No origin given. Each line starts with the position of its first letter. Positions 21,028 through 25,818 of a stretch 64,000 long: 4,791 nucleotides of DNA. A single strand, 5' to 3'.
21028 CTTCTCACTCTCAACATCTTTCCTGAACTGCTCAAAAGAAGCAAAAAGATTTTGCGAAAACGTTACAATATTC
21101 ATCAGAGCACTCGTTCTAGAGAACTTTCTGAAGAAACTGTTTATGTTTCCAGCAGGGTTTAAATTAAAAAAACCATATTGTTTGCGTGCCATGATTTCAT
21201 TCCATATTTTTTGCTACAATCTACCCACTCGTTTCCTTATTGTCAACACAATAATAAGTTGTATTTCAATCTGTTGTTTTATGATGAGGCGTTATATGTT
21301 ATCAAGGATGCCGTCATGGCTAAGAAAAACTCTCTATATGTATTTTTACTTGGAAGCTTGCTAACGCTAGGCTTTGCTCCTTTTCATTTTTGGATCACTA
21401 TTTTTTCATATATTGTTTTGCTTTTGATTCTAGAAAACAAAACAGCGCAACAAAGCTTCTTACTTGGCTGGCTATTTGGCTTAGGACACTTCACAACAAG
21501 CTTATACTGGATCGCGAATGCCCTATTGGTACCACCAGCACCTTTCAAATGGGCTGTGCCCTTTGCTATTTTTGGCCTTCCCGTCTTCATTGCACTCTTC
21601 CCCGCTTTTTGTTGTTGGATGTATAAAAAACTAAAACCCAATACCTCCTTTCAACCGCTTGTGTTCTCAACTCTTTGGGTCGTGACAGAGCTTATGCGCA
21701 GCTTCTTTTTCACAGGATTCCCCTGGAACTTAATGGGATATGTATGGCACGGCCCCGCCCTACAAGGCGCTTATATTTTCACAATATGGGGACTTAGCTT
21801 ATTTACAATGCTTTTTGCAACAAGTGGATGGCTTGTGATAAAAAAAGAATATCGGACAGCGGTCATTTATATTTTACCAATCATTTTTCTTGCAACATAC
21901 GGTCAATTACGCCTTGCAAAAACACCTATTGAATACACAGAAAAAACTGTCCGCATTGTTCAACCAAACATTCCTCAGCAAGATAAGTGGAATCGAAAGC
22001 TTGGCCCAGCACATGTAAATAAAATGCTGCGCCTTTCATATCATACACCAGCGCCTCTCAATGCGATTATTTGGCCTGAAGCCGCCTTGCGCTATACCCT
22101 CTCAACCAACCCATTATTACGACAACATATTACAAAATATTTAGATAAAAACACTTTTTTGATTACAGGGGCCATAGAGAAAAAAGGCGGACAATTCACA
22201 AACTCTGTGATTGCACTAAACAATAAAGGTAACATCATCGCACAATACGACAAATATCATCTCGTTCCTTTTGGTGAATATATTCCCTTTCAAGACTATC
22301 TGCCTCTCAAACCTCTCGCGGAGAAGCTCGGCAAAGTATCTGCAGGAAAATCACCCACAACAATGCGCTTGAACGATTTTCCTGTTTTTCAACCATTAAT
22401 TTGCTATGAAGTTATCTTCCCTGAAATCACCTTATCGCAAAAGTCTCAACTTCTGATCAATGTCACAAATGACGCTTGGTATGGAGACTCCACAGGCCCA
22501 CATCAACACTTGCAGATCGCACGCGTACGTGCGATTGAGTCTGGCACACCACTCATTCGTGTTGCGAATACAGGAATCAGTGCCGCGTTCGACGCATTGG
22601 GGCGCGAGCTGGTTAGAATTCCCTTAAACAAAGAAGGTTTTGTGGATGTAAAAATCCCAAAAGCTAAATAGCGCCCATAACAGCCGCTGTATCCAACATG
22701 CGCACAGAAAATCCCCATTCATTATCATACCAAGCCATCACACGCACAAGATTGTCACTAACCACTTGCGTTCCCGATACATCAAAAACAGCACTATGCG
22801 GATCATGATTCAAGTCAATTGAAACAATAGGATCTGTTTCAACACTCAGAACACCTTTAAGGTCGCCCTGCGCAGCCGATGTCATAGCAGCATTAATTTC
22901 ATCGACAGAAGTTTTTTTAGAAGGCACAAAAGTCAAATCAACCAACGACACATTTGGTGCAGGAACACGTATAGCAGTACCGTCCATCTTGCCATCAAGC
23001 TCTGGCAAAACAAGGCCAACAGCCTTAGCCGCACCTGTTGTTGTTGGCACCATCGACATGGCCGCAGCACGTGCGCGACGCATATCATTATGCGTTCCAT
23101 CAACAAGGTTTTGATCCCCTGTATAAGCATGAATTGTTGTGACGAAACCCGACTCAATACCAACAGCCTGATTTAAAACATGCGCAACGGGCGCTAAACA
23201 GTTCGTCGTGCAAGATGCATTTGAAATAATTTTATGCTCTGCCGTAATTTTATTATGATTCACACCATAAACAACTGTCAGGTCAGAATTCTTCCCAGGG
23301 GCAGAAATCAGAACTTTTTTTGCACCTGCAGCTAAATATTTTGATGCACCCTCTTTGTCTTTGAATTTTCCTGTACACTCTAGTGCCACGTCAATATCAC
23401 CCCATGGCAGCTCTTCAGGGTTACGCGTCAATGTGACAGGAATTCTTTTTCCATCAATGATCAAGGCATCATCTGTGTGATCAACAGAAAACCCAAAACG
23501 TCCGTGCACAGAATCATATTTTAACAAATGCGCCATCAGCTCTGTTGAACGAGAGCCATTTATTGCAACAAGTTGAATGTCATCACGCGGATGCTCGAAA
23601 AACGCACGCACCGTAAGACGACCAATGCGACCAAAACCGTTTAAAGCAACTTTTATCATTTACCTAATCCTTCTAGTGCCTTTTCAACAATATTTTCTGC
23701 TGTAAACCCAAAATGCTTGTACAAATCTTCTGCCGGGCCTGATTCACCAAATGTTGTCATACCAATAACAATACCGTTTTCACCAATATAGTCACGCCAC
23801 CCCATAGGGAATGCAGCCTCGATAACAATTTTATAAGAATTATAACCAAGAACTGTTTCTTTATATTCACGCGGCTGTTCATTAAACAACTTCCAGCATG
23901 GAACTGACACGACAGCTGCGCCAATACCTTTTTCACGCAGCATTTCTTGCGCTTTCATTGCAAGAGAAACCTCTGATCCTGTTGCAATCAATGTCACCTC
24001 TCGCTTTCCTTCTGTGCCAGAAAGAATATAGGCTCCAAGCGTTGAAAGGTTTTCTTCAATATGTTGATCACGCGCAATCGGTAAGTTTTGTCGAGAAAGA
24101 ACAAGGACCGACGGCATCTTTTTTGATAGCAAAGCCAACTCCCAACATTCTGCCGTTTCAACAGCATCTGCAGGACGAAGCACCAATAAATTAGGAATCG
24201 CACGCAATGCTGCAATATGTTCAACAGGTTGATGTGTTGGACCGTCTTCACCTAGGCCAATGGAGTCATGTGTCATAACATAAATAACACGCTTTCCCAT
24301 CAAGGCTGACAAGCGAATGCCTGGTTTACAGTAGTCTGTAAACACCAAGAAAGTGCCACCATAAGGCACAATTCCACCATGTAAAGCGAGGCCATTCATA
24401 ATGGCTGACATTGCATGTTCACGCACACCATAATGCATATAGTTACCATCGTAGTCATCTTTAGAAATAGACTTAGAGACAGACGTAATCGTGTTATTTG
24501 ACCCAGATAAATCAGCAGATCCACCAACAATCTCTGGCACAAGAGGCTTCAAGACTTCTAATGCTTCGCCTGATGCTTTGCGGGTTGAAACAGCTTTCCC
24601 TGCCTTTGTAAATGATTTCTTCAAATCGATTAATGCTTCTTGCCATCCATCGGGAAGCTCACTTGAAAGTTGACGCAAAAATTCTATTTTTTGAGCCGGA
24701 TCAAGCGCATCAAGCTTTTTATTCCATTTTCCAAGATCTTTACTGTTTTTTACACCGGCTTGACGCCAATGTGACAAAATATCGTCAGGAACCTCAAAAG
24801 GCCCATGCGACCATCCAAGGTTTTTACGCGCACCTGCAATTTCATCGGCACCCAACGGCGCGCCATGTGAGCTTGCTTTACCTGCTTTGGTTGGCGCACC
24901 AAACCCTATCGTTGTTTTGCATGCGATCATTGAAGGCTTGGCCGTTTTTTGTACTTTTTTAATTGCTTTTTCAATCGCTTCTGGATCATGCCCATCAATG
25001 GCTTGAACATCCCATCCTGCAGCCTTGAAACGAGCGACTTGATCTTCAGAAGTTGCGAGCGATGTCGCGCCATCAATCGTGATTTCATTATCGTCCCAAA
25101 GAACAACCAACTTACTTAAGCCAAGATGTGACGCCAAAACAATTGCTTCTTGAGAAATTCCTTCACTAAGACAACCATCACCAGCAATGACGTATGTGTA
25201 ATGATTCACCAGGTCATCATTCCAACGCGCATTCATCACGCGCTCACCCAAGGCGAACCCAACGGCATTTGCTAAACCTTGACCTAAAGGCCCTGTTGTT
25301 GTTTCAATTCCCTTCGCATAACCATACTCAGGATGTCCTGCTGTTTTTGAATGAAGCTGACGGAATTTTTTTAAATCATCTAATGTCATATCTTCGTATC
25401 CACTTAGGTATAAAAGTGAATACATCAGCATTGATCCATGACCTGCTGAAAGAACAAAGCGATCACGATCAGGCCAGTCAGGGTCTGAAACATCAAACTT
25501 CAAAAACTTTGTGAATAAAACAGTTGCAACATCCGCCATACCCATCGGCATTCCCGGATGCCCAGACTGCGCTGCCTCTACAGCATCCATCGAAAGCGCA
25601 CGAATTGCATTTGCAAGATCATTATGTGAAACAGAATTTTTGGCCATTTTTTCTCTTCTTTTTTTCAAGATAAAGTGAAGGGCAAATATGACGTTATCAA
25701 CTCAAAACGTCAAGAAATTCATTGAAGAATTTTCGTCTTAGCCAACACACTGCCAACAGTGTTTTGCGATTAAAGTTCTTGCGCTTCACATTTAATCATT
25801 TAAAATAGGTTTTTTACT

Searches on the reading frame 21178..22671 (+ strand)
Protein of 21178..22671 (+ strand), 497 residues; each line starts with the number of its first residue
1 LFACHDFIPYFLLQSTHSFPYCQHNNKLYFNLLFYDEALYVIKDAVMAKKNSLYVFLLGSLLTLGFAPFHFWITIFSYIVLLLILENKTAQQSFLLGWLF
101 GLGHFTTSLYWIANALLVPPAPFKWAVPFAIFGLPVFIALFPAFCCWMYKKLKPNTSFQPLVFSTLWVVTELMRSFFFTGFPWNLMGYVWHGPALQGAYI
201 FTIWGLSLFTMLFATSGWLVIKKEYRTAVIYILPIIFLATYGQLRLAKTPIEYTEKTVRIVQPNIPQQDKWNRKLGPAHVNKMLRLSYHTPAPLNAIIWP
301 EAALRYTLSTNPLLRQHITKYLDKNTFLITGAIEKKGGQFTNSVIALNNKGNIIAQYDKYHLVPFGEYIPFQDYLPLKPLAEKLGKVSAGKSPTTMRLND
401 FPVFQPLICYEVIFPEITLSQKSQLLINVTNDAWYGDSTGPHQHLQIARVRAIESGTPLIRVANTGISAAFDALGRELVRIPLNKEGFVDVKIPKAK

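Call 46: search_protein_families(library=pfam, proteins=[window:21178-22671:+], max_evalue=0.001)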
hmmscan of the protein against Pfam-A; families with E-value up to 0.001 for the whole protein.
window:21178-22671:+ (497 aa): 2 families
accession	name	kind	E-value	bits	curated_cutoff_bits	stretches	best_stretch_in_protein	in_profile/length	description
PF00795.27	CN_hydrolase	-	3.9e-28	98.9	23.2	1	258-494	2-247/256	Carbon-nitrogen hydrolase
PF20154.4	LNT_N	-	5.4e-27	95.4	27.1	1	59-214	2-157/159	Apolipoprotein N-acyltransferase N-terminal domain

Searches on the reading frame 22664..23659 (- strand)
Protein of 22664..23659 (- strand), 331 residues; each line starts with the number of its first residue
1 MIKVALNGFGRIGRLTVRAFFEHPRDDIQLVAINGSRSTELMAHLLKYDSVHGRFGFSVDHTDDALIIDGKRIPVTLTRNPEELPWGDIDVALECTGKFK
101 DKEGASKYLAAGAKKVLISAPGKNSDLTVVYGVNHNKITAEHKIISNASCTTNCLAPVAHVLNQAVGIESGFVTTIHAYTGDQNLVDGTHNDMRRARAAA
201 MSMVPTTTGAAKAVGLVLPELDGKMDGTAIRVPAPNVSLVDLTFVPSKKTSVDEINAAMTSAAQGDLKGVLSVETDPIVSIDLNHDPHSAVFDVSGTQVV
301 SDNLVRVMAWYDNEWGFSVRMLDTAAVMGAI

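Call 46: search_protein_families(library=pfam, proteins=[window:22664-23659:-], max_evalue=0.001)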
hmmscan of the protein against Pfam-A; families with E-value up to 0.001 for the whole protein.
window:22664-23659:- (331 aa): 2 families
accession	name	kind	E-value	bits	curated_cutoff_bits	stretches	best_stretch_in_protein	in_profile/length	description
PF02800.25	Gp_dh_C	-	1.5e-64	216.8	24.4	1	155-311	1-158/158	Glyceraldehyde 3-phosphate dehydrogenase, C-terminal domain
PF00044.30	Gp_dh_N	-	1.1e-32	112.8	31.7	1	2-102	1-101/101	Glyceraldehyde 3-phosphate dehydrogenase, NAD binding domain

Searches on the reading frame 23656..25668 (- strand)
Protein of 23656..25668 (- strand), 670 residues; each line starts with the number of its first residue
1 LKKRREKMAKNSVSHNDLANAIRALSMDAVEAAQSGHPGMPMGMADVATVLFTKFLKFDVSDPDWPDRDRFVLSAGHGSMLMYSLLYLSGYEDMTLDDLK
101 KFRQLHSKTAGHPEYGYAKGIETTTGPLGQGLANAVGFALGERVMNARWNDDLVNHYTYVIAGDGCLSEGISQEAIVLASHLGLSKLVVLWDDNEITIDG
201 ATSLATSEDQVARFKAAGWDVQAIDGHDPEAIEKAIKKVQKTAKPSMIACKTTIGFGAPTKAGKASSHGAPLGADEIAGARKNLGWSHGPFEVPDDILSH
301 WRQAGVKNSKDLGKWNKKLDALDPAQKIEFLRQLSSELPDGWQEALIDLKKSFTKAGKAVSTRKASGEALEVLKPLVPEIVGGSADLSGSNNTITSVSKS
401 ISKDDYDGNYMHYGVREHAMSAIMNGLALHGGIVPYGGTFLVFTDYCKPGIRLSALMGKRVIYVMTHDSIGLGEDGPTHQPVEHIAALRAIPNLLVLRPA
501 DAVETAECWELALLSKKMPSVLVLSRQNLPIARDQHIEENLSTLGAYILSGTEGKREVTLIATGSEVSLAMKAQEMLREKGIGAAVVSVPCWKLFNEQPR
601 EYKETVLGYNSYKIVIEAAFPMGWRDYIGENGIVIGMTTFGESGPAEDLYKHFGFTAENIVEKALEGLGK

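Call 46: search_protein_families(library=pfam, proteins=[window:23656-25668:-], max_evalue=0.001)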
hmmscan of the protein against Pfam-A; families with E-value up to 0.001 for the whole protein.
window:23656-25668:- (670 aa): 6 families
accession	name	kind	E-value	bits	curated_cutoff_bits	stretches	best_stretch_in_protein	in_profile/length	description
PF00456.26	Transketolase_N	-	1.6e-134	448.6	22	1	15-339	2-334/334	Transketolase, thiamine diphosphate binding domain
PF02779.29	Transket_pyr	-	2.3e-55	187.4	27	1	359-530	2-173/174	Transketolase, pyrimidine binding domain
PF22613.1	Transketolase_C_1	-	6.2e-41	139.6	27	1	545-656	1-113/113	Transketolase-like TK C-terminal domain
PF02780.25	Transketolase_C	-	5.9e-14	52.5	25.9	1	555-660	9-124/124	Transketolase, C-terminal domain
PF13292.11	DXP_synthase_N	-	1.3e-07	31.6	21.2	1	15-199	18-176/274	1-deoxy-D-xylulose-5-phosphate synthase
PF00676.26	E1_dh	-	4.7e-05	22.9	22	1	119-244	92-212/300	Dehydrogenase E1 component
